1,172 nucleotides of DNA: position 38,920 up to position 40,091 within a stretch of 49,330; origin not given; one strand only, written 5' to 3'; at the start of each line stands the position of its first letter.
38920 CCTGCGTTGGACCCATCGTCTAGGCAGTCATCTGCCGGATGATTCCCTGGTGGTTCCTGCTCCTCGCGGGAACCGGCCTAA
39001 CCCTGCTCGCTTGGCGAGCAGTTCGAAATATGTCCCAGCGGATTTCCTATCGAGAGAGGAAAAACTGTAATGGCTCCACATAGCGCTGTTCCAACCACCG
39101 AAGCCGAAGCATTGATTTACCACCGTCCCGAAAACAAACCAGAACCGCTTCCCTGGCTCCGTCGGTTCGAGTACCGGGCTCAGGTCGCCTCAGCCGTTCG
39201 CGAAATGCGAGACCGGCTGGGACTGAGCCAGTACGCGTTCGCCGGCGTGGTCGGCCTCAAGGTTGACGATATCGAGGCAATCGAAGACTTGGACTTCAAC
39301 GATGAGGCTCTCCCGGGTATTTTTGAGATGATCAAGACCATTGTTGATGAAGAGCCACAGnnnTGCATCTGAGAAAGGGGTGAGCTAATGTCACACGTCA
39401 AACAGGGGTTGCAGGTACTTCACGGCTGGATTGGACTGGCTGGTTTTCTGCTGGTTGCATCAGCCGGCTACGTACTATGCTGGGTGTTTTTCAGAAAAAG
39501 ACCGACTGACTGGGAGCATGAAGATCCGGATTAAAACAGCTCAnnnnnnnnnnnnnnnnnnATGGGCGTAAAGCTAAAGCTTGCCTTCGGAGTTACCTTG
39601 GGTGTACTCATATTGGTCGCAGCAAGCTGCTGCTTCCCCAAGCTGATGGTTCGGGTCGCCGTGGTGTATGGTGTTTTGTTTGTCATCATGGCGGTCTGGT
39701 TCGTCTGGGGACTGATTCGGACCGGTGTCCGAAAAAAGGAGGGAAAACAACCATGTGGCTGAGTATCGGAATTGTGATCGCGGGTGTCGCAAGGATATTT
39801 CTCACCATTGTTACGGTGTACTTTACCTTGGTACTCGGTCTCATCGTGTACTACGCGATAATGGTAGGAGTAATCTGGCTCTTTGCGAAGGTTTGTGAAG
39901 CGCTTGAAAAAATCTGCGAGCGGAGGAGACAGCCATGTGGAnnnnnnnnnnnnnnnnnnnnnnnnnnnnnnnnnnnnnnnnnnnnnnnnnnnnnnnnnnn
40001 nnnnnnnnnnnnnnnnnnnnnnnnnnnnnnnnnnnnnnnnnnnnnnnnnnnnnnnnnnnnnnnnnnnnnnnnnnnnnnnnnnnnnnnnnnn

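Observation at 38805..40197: SD-driven operon of seven small ORFs: an XRE-like HTH plus a series of 1-2 TM mini-proteins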

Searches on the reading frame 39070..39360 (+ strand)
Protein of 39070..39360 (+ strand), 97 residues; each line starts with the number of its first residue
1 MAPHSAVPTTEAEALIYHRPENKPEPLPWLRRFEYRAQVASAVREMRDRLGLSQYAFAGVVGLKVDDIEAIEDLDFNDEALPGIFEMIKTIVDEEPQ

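Call 5: search_protein_families(library=pfam, max_evalue=1, proteins=[window:39070-39360:+])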
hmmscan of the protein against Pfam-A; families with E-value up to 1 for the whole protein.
seq(97 aa): 3 families
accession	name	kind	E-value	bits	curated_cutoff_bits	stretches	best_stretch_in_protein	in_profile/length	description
PF13560.12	HTH_31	-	0.033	14.9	27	1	41-72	4-35/64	Helix-turn-helix domain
PF13413.12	HTH_25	-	0.04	14.2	24.6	1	44-77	3-36/62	Helix-turn-helix domain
PF13744.12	HTH_37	-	0.085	13.1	27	1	33-72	13-52/80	Helix-turn-helix domain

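Call 7: find_homologous_proteins(query=window:39070-39360:+, max_evalue=0.01)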
Query seq(97 aa) (97 aa): 3 proteins with E <= 0.01 among 10 candidates.
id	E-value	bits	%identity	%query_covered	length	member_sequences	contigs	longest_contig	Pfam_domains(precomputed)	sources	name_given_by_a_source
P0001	9.3e-57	207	99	100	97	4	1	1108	-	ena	-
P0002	7.2e-33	130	71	98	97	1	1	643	-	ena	-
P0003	5.3e-18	83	59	76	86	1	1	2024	-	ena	-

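Call 9: search_protein_families(library=phrogs, max_evalue=1, proteins=[window:39070-39360:+])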
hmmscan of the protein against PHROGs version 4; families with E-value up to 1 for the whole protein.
seq(97 aa): 7 families
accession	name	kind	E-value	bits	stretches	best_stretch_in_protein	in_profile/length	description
phrog_955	-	DNA, RNA and nucleotide metabolism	0.0045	17.8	1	35-94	21-78/142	HTH DNA binding protein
phrog_2104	-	unknown function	0.0052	18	1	40-72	41-73/103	-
phrog_5823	-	transcription regulation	0.063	13.4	1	38-73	6-41/404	transcriptional regulator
phrog_9106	-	unknown function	0.13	13.7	1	36-79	26-67/77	-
phrog_14076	-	transcription regulation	0.23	13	1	42-66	17-41/86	transcriptional regulator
phrog_15046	-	unknown function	0.29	11.1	1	33-87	67-124/380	-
phrog_8368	-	DNA, RNA and nucleotide metabolism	0.34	11.9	1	22-60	106-140/156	aerobic NDP reductase small subunit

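Call 10: find_encoding_contigs(protein=P0001, flank=10000)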
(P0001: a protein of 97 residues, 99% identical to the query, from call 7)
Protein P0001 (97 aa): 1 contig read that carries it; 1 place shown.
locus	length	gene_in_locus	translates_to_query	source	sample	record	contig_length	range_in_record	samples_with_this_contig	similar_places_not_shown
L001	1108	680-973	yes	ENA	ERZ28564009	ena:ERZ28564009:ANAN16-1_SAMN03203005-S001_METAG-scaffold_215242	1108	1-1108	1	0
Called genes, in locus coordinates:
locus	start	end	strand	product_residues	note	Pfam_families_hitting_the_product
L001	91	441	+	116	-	-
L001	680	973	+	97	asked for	-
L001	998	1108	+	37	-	?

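Call 11: find_encoding_contigs(protein=P0002, flank=10000)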
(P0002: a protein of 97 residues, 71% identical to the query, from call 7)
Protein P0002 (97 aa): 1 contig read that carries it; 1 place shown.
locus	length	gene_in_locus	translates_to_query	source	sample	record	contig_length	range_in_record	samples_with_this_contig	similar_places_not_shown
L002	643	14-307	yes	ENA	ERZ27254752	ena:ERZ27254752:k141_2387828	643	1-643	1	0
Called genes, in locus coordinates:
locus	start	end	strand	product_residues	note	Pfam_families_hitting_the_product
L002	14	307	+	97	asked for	-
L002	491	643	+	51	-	?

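Call 12: find_encoding_contigs(protein=P0003, flank=10000)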
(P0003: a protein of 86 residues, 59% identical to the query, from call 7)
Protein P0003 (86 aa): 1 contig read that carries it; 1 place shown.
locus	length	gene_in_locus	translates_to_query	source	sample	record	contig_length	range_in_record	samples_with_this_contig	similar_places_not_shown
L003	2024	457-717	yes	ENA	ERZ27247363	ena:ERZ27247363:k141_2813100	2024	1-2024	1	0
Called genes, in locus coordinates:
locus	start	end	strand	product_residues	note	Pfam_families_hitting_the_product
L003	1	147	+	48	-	?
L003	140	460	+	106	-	-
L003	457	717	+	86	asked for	-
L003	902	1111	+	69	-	-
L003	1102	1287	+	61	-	-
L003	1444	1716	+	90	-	-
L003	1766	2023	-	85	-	?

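Call 19: find_related_loci(query=A1, collection=genome_contigs, flank=10000)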
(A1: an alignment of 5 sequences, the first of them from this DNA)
Query A1 (97 aa) in genome_contigs; peptide patterns used: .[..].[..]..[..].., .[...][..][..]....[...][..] (x = any residue, [..] = any of these).
94 stretches matched a pattern, but none encodes a relative of the query by tblastn (E <= 1e-3).

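Call 20: find_related_loci(query=A1, collection=metagenome_contigs, flank=10000)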
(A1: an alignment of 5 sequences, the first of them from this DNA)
Query A1 (97 aa) in metagenome_contigs; peptide patterns used: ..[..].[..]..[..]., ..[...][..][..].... (x = any residue, [..] = any of these).
438 stretches matched a pattern; 2 encode a relative of the query (tblastn E <= 1e-3); 2 distinct loci.
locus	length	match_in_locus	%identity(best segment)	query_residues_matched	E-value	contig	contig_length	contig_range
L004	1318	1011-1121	51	36-72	2e-7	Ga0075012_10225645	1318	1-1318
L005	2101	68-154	52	44-72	7e-7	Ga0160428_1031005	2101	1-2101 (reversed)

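Call 51: search_protein_families(library=padloc, max_evalue=1, proteins=[window:39070-39360:+])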
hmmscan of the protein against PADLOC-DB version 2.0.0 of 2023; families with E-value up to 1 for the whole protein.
seq(97 aa): 1 family
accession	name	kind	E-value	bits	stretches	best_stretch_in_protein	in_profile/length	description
PDLC03665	Control_protein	-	0.023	12.9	1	37-73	7-44/77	control protein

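Call 52: search_protein_families(library=ncbifam, max_evalue=1, proteins=[window:39070-39360:+])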
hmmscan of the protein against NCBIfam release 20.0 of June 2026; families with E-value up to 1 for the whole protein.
seq(97 aa): 6 families
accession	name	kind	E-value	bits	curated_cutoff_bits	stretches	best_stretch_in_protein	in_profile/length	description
TIGR03070.1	couple_hipB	subfamily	0.00038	20.3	71.65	1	38-72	2-36/58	type II toxin-antitoxin system Y4mF family antitoxin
NF041265.1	NadS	equivalog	0.019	15.3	60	1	42-73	34-65/94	NadS family protein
TIGR03830.1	CxxCG_CxxCG_HTH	subfamily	0.021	14.6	61.8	1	39-69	66-96/127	type II TA system antitoxin MqsA family protein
TIGR02612.1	mob_myst_A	hypoth_equivalog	0.025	14.4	122.6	1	41-73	28-60/150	mobile mystery protein A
NF008109.0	PRK10856.1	equivalog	0.027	14.2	208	1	41-76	17-52/334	cytoskeleton protein RodZ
TIGR00270.2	TIGR00270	equivalog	0.14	11.9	110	1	40-74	77-111/159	multiprotein bridging factor aMBF1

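Call 56: search_solved_structures(query=A1, max_evalue=1, show_alignments=2)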
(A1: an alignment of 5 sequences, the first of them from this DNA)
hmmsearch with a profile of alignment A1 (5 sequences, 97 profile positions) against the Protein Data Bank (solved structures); distinct sequences matched with E-value up to 1: 25.
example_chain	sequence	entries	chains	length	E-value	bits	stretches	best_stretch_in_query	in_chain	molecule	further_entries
1r63_A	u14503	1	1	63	0.0089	19.4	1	40-76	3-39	REPRESSOR PROTEIN FROM BACTERIOPHAGE 434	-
1per_L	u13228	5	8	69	0.011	19.2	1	40-76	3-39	PROTEIN (434 REPRESSOR) | 434 REPRESSOR | REPRESSOR PROTEIN CI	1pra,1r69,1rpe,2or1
8tac_A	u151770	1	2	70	0.014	18.8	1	39-93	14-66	DBP48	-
8qnl_A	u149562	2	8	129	0.014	18.8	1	37-69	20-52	Antitoxin Xre/MbcA/ParS-like toxin-binding domain-containing protein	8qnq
1sq8_A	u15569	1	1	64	0.022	18.2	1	43-76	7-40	dh434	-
2ef8_A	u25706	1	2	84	0.039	17.4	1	44-89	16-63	Putative transcription factor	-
4yg1_A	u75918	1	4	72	0.043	17.3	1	36-75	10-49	Antitoxin HipB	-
8bny_A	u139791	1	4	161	0.046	17.1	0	44-75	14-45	Immunity repressor protein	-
4z5h_A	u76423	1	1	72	0.047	17.1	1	37-75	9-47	Antitoxin HipB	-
4yg4_A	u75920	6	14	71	0.052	17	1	37-75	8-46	Antitoxin HipB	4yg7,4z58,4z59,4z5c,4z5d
5k98_B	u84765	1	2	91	0.062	16.7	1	34-75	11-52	Antitoxin HipB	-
2wiu_B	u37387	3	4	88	0.067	16.6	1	36-75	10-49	HTH-TYPE TRANSCRIPTIONAL REGULATOR HIPB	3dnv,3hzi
2b5a_A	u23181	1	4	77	0.073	16.5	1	32-77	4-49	C.BclI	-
2r63_A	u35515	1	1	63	0.12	15.8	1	41-76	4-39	REPRESSOR PROTEIN FROM BACTERIOPHAGE 434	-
8ezt_A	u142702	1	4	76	0.29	14.6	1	39-91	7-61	HipB(Lp)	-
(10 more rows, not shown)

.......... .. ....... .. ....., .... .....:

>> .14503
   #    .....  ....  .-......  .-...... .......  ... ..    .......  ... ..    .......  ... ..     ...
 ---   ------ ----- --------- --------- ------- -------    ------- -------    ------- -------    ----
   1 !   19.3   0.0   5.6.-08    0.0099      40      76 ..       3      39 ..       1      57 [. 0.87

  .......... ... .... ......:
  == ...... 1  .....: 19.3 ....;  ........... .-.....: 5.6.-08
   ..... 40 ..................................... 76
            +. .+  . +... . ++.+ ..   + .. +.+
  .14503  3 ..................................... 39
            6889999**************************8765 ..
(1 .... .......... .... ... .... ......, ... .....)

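Call 57: find_related_loci(query=A1, collection=viral_contigs, flank=5000)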
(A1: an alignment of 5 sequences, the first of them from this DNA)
Query A1 (97 aa) in viral_contigs; peptide patterns used: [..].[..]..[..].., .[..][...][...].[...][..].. (x = any residue, [..] = any of these).
66 stretches matched a pattern, but none encodes a relative of the query by tblastn (E <= 1e-3).

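Call 69: predict_structure(alignment_id=A4)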
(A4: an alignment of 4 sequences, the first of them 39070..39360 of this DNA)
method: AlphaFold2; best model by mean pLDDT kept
length: 97 residues; sequences in the alignment: 4
mean_pLDDT: 76.7   pTM: 0.61
mean pLDDT of the five models: 76.7, 74.2, 73.1, 72.5, 72.3
residues with pLDDT >= 90: 29; 70-90: 38; 50-70: 18; < 50: 12
segments of 3 or more residues with pLDDT < 50: 4-8
pLDDT, mean of each block of 10 residues (from residue 1): 46 50 70 86 92 92 91 80 89 69
secondary structure, 60 per line:
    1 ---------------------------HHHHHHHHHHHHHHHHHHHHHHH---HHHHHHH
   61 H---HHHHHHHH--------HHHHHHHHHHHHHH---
elements in order: H28-50 H54-61 H65-72 H81-94

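Call 75: fold_search(model_id=the predicted structure, library=pdb)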
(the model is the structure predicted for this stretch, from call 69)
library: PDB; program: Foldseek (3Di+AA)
matches with E <= 10: 397; with E <= 0.001: 0
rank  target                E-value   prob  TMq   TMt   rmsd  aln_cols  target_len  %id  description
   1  2b5a_C                2.6e-02  1.00  0.52  0.64   2.2        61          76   23  C.BclI, Control Element of the BclI Restriction-Modification System (released 2006-01-03)
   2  2b5a_B                2.8e-02  1.00  0.52  0.66   2.1        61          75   23  C.BclI, Control Element of the BclI Restriction-Modification System (released 2006-01-03)
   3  2b5a_A                2.8e-02  1.00  0.44  0.54   6.9        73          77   19  C.BclI, Control Element of the BclI Restriction-Modification System (released 2006-01-03)
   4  1y7y_B                3.5e-02  1.00  0.52  0.72   3.4        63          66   25  High-resolution crystal structure of the restriction-modification controller protein C.AhdI from Aeromonas hydrophila (released 2005-02-22)
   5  3vk0_B                3.9e-02  1.00  0.53  0.58   1.5        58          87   26  Crystal Structure of hypothetical transcription factor NHTF from Neisseria (released 2012-03-14)
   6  1y9q                  3.9e-02  1.00  0.55  0.31   1.7        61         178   20  Crystal Structure of HTH_3 family Transcriptional Regulator from Vibrio cholerae (released 2005-01-04)
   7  1y7y_A                4.9e-02  1.00  0.53  0.71   3.1        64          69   25  High-resolution crystal structure of the restriction-modification controller protein C.AhdI from Aeromonas hydrophila (released 2005-02-22)
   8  4i6u_D                5.8e-02  1.00  0.52  0.65   1.7        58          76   21  Crystal Structure of a Y37F mutant of the Restriction-Modification Controller Protein C.Esp1396I (released 2013-11-13)
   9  3g5g_B                6.4e-02  1.00  0.52  0.64   1.6        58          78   21  Crystal Structure of the Wild-Type Restriction-Modification Controller Protein C.Esp1396I (released 2009-08-25)
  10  4i6u_A                6.8e-02  1.00  0.51  0.62   1.8        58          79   21  Crystal Structure of a Y37F mutant of the Restriction-Modification Controller Protein C.Esp1396I (released 2013-11-13)
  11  3clc_B                7.2e-02  1.00  0.50  0.61   1.8        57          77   21  Crystal Structure of the Restriction-Modification Controller Protein C.Esp1396I Tetramer in Complex with its Natural 3 (released 2008-07-29)
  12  2wiu_B                7.2e-02  1.00  0.49  0.64   4.4        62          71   22  Mercury-modified bacterial persistence regulator hipBA (released 2009-07-28)
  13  3g5g_D                7.6e-02  1.00  0.52  0.64   1.6        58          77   21  Crystal Structure of the Wild-Type Restriction-Modification Controller Protein C.Esp1396I (released 2009-08-25)
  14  3dnv_B                7.6e-02  1.00  0.48  0.62   4.4        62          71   22  MDT Protein (released 2009-01-27)
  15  3clc_A                8.1e-02  1.00  0.51  0.63   1.8        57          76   21  Crystal Structure of the Restriction-Modification Controller Protein C.Esp1396I Tetramer in Complex with its Natural 3 (released 2008-07-29)
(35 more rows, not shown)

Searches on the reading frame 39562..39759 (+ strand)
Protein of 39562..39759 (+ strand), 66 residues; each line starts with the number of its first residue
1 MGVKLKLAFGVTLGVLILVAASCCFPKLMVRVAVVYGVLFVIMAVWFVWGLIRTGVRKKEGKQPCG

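Call 5: search_protein_families(library=pfam, max_evalue=1, proteins=[window:39562-39759:+])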
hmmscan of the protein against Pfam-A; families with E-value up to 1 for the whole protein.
seq(66 aa): 3 families
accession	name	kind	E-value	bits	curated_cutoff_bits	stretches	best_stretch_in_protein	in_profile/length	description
PF23933.1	DUF7269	-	0.33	11.4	29.1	1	11-59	6-55/162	Family of unknown function (DUF7269)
PF20990.2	DUF2207_C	-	0.41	10.7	33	1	11-63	143-198/247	Predicted membrane protein (DUF2207) C-terminal domain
PF12420.13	DUF3671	-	0.8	9.6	34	1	6-54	158-208/223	Fam-L, Fam-M like protein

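Call 9: search_protein_families(library=phrogs, max_evalue=1, proteins=[window:39562-39759:+])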
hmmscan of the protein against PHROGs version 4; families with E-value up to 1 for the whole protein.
seq(66 aa): 3 families
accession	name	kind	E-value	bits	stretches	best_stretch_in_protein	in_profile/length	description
phrog_2272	-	unknown function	0.015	16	1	11-65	74-126/148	-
phrog_15559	-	unknown function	0.069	14.3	1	7-50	9-52/83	-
phrog_29296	-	unknown function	0.24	12.9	1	27-53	15-41/43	-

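Call 43: find_homologous_proteins(query=A3, max_evalue=0.1)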
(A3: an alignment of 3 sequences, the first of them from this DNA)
Query A3 (3 sequences) (66 aa, profile of the alignment): 3 proteins with E <= 0.1 among 20 candidates.
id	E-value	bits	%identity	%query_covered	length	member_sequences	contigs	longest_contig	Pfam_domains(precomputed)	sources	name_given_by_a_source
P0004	2.5e-35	138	46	100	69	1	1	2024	-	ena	-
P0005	2.5e-34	135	100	100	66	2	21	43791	-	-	-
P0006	1.5e-24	104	51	82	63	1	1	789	-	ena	-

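Call 44: find_encoding_contigs(protein=P0006, flank=10000)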
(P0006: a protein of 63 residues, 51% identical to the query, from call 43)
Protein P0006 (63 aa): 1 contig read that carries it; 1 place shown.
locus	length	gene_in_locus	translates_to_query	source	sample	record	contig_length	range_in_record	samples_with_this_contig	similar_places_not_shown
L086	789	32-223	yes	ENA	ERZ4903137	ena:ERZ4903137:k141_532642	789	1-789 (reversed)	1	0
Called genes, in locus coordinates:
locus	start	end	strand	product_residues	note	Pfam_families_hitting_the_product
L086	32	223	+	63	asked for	-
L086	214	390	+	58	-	-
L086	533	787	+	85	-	?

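Call 45: find_encoding_contigs(protein=P0005, flank=6000, max_places=10)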
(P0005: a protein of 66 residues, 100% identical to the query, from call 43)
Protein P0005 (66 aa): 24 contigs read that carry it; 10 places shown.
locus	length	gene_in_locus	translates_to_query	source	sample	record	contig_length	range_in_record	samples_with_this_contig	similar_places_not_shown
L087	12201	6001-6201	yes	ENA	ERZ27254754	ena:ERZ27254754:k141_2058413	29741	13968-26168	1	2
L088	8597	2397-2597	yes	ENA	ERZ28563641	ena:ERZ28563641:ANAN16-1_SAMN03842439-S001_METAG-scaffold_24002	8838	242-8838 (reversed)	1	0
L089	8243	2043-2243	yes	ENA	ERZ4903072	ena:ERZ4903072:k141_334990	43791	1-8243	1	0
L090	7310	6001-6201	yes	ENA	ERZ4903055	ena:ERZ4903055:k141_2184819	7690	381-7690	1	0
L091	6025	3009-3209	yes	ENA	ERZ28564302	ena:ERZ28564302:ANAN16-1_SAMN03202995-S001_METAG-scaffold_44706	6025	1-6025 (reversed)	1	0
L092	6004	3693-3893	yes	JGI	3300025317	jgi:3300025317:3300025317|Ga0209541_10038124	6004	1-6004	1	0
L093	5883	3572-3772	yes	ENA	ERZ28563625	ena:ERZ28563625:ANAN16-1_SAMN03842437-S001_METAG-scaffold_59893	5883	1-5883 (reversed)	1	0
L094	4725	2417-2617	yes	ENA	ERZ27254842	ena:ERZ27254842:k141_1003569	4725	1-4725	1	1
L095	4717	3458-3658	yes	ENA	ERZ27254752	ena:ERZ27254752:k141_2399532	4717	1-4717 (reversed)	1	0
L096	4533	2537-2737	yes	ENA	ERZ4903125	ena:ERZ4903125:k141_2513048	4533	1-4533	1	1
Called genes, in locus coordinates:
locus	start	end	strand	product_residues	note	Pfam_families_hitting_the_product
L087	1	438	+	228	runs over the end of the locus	PF00535:Glycos_transf_2, PF10111:Glyco_tranf_2_2, PF13641:Glyco_tranf_2_3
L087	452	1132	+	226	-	PF01479:S4, PF00849:PseudoU_synth_2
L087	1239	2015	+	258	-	PF00535:Glycos_transf_2, PF13641:Glyco_tranf_2_3, PF13632:Glyco_trans_2_3 (faint)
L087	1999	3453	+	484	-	PF04932:Wzy_C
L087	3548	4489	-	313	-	PF00551:Formyl_trans_N, PF02911:Formyl_trans_C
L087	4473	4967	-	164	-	PF01327:Pep_deformylase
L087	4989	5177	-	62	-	-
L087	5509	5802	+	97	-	-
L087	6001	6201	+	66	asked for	-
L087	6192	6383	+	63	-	-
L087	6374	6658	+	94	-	-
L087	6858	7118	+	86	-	-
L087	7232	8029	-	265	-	PF02900:LigB, PF01875:Memo (weak)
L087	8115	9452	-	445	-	-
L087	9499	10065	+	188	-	PF02834:LigT_PEase, PF13563:2_5_RNA_ligase2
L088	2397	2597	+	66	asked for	-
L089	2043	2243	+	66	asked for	-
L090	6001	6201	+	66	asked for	-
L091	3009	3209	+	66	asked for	-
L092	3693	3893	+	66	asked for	-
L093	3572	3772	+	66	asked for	-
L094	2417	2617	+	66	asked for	-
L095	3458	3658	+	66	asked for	-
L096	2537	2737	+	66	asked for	-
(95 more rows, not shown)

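Call 51: search_protein_families(library=padloc, max_evalue=1, proteins=[window:39562-39759:+])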
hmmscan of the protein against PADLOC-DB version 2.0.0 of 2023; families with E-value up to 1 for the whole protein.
seq(66 aa): 1 family
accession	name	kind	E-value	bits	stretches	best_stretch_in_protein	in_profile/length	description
PDLC00685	Effector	-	0.059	11.2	1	3-49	37-86/174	2TM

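Call 52: search_protein_families(library=ncbifam, max_evalue=1, proteins=[window:39562-39759:+])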
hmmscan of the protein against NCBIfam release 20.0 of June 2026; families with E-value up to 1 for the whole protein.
seq(66 aa): 2 families
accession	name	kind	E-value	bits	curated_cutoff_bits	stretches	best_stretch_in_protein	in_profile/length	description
NF045939.1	MHJ_0274_fam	hypoth_equivalog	0.11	12.2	80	1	32-62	3-33/165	MHJ_0274 family protein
TIGR02978.1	phageshock_pspC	equivalog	0.34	10.8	104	1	12-48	13-49/121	envelope stress response membrane protein PspC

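Call 58: find_related_loci(query=A3, collection=viral_contigs, flank=5000)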
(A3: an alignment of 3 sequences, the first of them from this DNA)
Query A3 (66 aa) in viral_contigs; peptide patterns used: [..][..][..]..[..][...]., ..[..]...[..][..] (x = any residue, [..] = any of these).
48 stretches matched a pattern, but none encodes a relative of the query by tblastn (E <= 1e-3).

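Call 95: search_protein_representatives(alignment_id=A7)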
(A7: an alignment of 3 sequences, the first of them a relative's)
Query: 3 sequences, 69 profile positions. Proteins with E-value up to 0.001 (for the whole library): 2; up to 1e-10: 2; up to 1e-30: 1. The best 2 are listed.
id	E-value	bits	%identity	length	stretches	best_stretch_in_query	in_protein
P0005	9.2e-32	125.0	-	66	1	1-69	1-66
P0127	3.7e-25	103.9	-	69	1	1-69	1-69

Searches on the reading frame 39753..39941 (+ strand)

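Call 5: search_protein_families(library=pfam, max_evalue=1, proteins=[window:39753-39941:+])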
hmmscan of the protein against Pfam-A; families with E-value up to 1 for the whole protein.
seq(63 aa): 2 families
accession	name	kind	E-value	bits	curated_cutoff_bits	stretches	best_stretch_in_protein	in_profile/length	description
PF24664.1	Monjiviricetes_fusion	-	0.2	10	27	1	1-54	543-598/653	Viral fusion glycoprotein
PF20794.3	bPH_7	-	0.66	9.9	25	1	2-37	13-49/135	Bacterial PH domain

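Call 9: search_protein_families(library=phrogs, max_evalue=1, proteins=[window:39753-39941:+])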
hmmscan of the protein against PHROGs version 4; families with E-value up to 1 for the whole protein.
seq(63 aa): 4 families
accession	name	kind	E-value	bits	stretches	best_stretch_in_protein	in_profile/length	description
phrog_1172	-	unknown function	0.068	14.9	1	21-58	14-52/57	-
phrog_2931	-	unknown function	0.28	11.7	1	29-57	54-83/289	-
phrog_944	-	moron, auxiliary metabolic gene and host takeover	0.71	10.5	1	5-58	135-190/235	membrane protein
phrog_32263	-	unknown function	0.84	10.8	0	25-50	7-32/71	-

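Call 51: search_protein_families(library=padloc, max_evalue=1, proteins=[window:39753-39941:+])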
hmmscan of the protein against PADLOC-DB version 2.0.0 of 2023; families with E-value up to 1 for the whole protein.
seq(63 aa): 1 family
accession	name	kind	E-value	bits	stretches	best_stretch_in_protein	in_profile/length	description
PDLC00716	Effector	-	0.27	8.9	1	3-44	31-72/302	4TM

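Call 52: search_protein_families(library=ncbifam, max_evalue=1, proteins=[window:39753-39941:+])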
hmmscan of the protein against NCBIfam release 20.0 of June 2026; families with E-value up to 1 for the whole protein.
seq(63 aa): 0 families
